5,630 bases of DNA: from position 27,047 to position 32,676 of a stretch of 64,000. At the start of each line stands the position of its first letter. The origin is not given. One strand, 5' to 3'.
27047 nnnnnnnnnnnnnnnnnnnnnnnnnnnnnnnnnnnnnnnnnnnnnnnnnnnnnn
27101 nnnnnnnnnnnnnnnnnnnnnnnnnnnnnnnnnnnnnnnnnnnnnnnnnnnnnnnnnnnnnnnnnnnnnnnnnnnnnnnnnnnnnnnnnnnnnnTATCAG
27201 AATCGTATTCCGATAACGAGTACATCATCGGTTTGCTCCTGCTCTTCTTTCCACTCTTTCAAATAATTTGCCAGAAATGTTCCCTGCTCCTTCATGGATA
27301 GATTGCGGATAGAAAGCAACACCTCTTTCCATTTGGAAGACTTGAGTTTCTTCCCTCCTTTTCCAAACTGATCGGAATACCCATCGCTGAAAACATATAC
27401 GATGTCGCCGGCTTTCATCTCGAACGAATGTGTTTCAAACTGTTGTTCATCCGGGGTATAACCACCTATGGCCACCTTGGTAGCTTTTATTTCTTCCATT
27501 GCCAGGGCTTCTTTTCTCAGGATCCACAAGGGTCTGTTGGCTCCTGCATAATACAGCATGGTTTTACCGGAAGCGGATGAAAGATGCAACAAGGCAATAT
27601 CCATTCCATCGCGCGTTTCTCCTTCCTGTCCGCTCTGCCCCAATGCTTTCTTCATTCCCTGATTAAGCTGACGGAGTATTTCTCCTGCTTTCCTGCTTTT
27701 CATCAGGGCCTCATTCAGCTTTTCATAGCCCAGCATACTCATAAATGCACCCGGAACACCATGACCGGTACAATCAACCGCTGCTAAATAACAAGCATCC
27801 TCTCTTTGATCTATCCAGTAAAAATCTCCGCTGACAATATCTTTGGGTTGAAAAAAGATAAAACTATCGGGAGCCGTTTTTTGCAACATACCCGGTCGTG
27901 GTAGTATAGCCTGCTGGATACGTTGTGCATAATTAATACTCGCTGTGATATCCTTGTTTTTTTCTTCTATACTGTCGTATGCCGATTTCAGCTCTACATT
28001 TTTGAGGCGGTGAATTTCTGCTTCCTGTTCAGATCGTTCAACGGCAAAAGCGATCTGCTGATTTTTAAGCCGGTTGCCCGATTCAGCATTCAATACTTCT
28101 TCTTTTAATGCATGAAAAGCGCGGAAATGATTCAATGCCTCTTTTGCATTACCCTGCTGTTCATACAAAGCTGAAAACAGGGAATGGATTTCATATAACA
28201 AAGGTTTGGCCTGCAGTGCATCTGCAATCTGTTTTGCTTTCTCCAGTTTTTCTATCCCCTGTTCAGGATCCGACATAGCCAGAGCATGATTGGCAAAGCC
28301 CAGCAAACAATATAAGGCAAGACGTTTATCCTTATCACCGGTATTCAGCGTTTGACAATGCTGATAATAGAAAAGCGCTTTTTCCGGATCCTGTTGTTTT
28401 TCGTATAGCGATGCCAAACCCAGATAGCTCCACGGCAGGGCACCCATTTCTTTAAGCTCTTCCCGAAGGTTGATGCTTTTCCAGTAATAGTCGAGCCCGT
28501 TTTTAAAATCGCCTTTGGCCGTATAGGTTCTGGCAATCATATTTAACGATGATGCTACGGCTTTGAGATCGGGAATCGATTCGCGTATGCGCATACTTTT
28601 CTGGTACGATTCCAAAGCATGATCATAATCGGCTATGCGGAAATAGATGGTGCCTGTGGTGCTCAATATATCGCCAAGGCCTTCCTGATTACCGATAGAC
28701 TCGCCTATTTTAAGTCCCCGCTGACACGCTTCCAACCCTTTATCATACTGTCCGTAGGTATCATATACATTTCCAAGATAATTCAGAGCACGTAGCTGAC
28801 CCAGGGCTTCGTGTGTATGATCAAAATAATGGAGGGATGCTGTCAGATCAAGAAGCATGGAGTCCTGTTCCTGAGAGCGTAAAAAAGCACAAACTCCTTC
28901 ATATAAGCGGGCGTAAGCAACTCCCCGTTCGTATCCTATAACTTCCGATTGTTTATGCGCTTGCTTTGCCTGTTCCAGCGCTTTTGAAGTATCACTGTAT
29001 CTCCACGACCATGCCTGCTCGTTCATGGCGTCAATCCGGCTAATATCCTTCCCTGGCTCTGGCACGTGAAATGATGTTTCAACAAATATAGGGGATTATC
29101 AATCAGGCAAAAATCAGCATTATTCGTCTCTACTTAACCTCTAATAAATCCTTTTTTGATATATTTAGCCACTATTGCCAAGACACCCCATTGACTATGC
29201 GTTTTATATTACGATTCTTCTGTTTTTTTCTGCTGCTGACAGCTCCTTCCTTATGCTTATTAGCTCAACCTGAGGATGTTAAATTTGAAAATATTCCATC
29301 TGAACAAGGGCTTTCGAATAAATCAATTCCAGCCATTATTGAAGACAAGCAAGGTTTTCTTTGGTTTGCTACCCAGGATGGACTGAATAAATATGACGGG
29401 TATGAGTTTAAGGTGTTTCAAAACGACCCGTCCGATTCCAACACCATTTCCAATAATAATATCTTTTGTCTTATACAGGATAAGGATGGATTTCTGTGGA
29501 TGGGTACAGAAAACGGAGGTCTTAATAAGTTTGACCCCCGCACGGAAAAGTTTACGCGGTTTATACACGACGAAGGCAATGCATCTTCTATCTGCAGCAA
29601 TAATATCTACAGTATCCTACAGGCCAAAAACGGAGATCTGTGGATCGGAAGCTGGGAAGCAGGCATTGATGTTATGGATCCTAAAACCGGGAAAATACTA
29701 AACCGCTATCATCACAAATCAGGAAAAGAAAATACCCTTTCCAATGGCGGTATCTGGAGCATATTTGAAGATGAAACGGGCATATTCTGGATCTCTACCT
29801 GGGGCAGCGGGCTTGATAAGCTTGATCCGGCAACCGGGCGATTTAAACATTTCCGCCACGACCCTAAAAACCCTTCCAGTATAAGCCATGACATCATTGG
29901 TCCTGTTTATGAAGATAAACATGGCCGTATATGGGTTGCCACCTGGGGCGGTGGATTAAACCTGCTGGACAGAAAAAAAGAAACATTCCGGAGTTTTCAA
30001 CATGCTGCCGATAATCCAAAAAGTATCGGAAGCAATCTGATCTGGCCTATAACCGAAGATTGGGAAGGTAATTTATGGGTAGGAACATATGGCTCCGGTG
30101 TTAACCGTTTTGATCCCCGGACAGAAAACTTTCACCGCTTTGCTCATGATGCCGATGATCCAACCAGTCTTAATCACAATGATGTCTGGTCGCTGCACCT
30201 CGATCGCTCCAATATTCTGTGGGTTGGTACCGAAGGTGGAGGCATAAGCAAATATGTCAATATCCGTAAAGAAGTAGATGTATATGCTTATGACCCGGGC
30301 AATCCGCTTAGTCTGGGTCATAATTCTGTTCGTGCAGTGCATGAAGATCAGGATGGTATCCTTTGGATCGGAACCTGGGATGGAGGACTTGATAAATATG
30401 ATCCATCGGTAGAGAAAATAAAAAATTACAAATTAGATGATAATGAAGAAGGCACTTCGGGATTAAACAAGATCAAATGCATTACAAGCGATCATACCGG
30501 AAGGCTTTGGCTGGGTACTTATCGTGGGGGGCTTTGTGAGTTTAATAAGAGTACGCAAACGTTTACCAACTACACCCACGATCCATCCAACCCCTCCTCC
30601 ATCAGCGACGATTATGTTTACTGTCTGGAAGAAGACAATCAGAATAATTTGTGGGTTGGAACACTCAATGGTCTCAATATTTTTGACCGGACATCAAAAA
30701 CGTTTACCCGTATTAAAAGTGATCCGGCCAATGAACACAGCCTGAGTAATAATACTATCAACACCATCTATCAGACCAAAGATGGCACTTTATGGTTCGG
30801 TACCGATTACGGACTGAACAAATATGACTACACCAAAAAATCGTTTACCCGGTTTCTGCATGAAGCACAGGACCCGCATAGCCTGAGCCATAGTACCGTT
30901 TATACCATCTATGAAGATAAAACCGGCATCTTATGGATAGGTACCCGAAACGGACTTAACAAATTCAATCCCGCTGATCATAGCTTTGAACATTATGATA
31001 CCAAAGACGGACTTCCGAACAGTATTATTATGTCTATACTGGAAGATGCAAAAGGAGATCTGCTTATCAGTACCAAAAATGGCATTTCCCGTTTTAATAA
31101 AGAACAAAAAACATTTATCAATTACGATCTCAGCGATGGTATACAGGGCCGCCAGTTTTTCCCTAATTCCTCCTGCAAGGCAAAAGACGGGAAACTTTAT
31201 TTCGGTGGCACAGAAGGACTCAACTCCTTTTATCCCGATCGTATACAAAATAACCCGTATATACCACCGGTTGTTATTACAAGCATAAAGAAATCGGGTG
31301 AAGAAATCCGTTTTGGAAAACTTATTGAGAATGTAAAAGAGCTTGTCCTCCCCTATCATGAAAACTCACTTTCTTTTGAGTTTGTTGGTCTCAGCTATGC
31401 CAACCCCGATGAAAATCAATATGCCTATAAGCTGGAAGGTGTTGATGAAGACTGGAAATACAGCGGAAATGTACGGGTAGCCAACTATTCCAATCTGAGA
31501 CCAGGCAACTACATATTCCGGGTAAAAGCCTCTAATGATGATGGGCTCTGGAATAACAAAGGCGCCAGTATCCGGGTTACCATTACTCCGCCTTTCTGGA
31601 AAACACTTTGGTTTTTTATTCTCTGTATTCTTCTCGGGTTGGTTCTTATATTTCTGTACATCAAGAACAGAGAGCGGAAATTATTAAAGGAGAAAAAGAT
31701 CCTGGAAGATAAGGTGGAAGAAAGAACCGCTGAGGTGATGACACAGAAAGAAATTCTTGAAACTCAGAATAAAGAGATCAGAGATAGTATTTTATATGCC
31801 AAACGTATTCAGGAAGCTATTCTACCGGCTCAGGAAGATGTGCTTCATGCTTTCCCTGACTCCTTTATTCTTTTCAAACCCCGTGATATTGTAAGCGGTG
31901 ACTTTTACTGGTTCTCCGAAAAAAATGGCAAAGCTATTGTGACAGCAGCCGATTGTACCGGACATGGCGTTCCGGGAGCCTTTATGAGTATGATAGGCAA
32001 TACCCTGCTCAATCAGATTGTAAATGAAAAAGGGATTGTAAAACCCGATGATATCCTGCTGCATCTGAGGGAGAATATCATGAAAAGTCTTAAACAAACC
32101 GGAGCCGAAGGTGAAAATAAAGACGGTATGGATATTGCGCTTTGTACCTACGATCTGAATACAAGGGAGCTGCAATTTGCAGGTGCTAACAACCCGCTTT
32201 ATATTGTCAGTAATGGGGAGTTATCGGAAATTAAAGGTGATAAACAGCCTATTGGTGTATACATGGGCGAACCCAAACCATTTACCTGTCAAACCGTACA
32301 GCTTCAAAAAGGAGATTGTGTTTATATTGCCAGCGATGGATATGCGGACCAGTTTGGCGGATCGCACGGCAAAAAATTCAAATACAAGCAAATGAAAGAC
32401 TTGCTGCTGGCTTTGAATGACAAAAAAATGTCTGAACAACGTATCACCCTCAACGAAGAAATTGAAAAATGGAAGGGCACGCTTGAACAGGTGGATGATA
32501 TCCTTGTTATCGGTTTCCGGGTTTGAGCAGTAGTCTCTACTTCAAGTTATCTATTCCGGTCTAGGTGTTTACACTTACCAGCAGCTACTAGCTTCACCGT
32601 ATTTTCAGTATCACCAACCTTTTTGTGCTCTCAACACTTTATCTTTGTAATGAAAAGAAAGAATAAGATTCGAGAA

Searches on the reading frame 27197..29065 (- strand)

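Call 7: search_protein_families(library=pfam, proteins=[window:27197-29065:-], max_evalue=0.001)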
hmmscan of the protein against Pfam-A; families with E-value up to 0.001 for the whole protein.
window:27197-29065:- (622 aa): 10 families
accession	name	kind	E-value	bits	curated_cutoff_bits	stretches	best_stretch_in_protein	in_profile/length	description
PF13424.12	TPR_12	-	9.7e-23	80.6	30.1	2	91-163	3-77/77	Tetratricopeptide repeat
PF07228.17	SpoIIE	-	5.5e-19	69.3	25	1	424-622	4-191/192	Stage II sporulation protein E (SpoIIE)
PF00515.34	TPR_1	-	3e-17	62.1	27.8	1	92-120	2-30/34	Tetratricopeptide repeat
PF07719.23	TPR_2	-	1.3e-12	47.2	27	0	92-120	2-30/34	Tetratricopeptide repeat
PF13374.12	TPR_10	-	6.7e-12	45.5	27.5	0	170-204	1-35/42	Tetratricopeptide repeat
PF13181.12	TPR_8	-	2.2e-11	43.4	25.7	0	213-241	3-31/34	Tetratricopeptide repeat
PF13428.12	TPR_14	-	1.4e-08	35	23.5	0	211-244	1-34/44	Tetratricopeptide repeat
PF13176.12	TPR_7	-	1.1e-06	28.7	27.9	0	214-244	2-34/36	Tetratricopeptide repeat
PF24885.1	TPR_NPHP3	-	4.2e-06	26.8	100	1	126-230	94-202/239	Nephrocystin-3 TPR domain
PF17874.7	TPR_MalT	-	1.3e-05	25.1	45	0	63-189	53-179/336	MalT-like TPR region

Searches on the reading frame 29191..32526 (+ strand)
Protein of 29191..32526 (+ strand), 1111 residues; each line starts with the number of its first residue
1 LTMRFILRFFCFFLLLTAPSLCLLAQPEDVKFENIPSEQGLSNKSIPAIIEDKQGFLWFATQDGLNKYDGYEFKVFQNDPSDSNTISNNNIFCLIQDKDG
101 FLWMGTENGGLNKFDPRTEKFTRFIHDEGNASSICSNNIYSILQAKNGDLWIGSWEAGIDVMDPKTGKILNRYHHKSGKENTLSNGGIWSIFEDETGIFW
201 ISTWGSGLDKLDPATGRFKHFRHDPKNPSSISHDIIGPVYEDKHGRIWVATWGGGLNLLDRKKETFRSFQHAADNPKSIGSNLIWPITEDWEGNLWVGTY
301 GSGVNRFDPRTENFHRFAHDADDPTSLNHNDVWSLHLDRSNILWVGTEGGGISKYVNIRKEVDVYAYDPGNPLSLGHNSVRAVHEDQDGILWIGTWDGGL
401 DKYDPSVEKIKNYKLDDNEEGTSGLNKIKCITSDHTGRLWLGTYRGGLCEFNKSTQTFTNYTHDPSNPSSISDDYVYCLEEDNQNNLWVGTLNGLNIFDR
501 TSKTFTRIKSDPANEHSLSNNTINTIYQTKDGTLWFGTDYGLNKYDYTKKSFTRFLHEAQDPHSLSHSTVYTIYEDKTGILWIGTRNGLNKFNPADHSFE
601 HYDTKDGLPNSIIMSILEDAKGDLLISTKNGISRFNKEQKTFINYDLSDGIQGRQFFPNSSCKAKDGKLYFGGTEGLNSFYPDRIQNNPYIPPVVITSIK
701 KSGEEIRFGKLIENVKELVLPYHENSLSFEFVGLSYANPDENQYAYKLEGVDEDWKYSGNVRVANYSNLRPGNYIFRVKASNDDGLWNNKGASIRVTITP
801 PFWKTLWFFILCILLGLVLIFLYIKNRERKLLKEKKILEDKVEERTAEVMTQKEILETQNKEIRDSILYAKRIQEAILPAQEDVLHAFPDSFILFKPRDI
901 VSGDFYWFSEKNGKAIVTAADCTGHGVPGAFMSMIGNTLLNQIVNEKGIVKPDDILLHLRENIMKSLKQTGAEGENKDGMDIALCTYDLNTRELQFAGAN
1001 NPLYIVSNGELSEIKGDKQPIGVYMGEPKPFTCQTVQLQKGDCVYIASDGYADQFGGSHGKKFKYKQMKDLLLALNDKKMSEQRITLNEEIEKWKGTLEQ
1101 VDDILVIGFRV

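Call 7: search_protein_families(library=pfam, proteins=[window:29191-32526:+], max_evalue=0.001)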
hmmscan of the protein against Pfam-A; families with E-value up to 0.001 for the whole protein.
window:29191-32526:+ (1111 aa): 6 families
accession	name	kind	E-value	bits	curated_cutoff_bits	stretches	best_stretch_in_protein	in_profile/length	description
PF07494.17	Reg_prop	-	6.5e-66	210.2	20.4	7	517-539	1-23/24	Two component regulator propeller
PF07228.17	SpoIIE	-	4.8e-19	69.5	25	1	913-1110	3-190/192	Stage II sporulation protein E (SpoIIE)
PF07495.19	Y_Y_Y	-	1e-18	67.4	26.6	1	735-798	1-64/65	Y_Y_Y domain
PF23748.1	Beta-prop_LRRK2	-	8.8e-11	41.8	26.9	0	326-352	270-296/359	LRRK2 beta propeller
PF08450.18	SGL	-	1.2e-10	41.9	26.3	0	55-276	4-227/246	SMP-30/Gluconolactonase/LRE-like region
PF16819.11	DUF5074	-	1.1e-08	35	27.2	0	84-219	95-219/353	Domain of unknown function (DUF5074)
